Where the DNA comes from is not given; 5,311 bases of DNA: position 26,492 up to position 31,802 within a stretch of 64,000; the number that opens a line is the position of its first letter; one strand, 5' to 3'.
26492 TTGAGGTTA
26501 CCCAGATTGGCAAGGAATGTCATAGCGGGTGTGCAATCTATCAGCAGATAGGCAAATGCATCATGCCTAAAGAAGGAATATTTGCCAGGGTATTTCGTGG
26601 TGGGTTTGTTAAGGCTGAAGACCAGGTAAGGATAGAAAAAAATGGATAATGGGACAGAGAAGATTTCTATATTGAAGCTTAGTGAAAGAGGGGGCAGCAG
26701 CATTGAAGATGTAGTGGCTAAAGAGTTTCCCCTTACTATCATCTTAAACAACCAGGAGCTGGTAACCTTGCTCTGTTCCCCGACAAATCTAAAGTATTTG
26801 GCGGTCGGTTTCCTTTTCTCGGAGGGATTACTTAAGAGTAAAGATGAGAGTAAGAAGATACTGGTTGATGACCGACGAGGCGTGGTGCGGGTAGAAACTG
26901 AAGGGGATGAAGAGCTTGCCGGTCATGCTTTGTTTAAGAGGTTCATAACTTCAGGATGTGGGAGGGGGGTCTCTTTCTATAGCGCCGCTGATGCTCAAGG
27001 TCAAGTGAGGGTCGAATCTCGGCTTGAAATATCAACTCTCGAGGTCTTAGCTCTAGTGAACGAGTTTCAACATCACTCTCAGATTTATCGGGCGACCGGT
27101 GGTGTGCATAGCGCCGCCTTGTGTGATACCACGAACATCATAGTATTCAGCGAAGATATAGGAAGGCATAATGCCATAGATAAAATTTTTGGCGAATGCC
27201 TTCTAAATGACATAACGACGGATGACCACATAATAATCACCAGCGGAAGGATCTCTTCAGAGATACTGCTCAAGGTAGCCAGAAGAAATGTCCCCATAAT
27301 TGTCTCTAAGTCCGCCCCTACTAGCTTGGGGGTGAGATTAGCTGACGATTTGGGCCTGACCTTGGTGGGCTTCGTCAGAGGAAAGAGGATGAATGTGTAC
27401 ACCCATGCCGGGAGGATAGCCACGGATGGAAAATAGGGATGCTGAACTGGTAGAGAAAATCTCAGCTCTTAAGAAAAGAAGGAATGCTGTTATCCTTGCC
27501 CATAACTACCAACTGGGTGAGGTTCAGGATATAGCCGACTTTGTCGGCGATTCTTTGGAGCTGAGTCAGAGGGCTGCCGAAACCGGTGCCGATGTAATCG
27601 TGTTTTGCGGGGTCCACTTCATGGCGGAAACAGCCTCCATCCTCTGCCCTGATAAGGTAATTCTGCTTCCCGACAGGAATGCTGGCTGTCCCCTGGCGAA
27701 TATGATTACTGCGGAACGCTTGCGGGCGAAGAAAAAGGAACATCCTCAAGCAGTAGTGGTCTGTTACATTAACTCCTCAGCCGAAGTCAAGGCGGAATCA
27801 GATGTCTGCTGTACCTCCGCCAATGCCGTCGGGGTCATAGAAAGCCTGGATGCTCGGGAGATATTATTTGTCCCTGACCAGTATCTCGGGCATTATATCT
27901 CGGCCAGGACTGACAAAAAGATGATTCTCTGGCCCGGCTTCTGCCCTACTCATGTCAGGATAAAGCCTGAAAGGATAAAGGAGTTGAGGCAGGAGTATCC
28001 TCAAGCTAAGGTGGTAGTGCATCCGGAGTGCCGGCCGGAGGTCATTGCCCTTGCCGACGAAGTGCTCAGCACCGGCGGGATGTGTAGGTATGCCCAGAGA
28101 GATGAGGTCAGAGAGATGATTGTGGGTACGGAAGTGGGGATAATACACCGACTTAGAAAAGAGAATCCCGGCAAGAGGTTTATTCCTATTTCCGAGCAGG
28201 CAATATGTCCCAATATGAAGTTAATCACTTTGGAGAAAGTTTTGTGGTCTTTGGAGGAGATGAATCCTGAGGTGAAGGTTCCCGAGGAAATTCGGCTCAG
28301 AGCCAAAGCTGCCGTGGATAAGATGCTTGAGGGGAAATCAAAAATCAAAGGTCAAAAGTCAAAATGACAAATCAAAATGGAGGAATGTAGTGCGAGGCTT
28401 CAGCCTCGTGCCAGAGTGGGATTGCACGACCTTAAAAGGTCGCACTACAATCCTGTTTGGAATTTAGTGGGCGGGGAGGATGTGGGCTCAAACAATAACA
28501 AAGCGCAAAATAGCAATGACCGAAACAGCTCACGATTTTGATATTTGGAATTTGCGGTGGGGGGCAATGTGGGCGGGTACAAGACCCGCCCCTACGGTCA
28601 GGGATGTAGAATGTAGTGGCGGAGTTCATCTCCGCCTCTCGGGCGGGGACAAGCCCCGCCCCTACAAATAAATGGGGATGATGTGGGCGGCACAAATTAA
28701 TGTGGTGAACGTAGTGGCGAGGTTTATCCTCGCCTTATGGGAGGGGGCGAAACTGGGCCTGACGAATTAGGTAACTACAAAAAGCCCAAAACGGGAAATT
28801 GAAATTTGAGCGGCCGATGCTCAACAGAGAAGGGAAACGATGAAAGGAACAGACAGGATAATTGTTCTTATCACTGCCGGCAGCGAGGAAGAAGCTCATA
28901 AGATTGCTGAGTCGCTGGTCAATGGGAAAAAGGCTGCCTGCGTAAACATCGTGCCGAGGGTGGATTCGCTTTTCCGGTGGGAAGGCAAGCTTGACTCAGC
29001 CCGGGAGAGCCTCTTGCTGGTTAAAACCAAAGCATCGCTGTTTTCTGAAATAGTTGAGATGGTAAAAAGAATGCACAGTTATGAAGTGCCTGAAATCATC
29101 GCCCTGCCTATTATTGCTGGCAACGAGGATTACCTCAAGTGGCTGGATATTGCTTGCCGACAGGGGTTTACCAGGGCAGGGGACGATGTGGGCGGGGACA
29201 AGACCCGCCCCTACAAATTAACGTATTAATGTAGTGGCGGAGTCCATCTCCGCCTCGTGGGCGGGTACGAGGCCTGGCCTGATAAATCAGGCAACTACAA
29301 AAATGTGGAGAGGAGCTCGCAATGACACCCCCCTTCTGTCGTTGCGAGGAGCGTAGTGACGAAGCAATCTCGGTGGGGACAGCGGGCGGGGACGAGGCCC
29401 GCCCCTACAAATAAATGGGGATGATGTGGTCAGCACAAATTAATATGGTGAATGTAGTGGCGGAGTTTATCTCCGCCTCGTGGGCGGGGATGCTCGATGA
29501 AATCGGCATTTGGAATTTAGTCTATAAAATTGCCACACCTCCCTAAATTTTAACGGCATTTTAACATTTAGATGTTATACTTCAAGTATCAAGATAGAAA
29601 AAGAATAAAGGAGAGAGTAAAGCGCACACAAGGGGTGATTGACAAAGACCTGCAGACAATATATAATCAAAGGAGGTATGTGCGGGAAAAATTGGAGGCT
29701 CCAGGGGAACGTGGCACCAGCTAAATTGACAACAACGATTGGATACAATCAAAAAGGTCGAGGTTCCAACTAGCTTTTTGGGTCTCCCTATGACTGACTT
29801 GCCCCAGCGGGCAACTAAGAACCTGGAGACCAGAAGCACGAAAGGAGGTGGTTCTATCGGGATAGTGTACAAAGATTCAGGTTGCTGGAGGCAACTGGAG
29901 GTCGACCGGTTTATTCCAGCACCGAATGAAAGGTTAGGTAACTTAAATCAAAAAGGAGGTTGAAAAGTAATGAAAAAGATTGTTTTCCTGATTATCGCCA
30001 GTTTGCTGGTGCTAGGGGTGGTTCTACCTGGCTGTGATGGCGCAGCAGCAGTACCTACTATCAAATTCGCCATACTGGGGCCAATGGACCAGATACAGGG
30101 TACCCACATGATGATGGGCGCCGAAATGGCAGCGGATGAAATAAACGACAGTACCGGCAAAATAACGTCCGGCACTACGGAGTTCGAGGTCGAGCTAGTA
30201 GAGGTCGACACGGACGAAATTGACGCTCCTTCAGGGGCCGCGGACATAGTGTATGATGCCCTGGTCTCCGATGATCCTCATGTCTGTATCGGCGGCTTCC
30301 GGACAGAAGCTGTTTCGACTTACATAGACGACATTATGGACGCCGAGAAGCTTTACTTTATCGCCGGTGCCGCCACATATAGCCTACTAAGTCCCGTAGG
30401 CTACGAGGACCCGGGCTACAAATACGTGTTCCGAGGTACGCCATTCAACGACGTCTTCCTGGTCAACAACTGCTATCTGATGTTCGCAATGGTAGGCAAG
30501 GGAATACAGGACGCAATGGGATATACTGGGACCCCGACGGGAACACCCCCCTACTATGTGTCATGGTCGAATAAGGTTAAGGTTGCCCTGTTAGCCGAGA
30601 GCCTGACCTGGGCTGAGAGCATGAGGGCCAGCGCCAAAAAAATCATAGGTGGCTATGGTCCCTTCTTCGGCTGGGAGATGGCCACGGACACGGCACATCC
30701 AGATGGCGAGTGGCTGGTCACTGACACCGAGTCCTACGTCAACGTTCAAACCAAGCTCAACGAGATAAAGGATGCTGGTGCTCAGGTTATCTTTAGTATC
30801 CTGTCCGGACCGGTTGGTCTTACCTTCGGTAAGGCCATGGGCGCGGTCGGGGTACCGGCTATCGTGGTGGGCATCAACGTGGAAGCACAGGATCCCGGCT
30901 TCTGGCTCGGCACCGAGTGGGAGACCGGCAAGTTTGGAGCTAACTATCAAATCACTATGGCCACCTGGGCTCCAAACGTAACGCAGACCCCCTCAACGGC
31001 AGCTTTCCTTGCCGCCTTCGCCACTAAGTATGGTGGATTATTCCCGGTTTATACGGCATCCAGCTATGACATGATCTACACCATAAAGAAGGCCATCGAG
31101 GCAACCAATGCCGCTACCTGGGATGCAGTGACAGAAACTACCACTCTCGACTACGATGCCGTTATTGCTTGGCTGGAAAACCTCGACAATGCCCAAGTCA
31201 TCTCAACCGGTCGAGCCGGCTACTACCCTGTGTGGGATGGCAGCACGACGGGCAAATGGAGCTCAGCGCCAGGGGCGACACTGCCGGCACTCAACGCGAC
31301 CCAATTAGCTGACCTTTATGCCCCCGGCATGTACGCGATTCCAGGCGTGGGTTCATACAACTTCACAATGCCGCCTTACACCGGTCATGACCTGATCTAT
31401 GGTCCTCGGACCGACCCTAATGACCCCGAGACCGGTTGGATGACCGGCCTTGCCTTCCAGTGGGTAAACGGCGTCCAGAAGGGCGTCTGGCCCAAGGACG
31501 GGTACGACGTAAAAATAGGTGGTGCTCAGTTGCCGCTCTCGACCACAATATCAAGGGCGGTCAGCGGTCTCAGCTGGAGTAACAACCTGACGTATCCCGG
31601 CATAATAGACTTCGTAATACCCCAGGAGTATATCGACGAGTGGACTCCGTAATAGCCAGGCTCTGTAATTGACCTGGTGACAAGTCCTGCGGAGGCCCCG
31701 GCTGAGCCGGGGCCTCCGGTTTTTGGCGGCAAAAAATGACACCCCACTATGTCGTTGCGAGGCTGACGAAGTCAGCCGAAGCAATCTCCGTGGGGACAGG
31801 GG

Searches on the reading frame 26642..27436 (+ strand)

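Call 58: search_protein_families(library=pfam, proteins=[window:26642-27436:+], max_evalue=0.00001)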
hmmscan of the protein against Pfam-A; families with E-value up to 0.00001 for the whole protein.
window:26642-27436:+ (264 aa): 1 family
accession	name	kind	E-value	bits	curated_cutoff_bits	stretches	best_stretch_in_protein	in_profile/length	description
PF02634.21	FdhD-NarQ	-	4.5e-84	282.3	27.2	1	26-259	1-236/237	FdhD/NarQ family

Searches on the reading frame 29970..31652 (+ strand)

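Call 58: search_protein_families(library=pfam, proteins=[window:29970-31652:+], max_evalue=0.00001)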
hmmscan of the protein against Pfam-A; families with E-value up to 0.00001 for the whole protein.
window:29970-31652:+ (560 aa): 1 family
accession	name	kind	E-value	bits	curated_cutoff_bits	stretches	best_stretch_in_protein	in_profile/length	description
PF13458.12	Peripla_BP_6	-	7.1e-15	55.9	31.7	1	37-390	12-307/343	Periplasmic binding protein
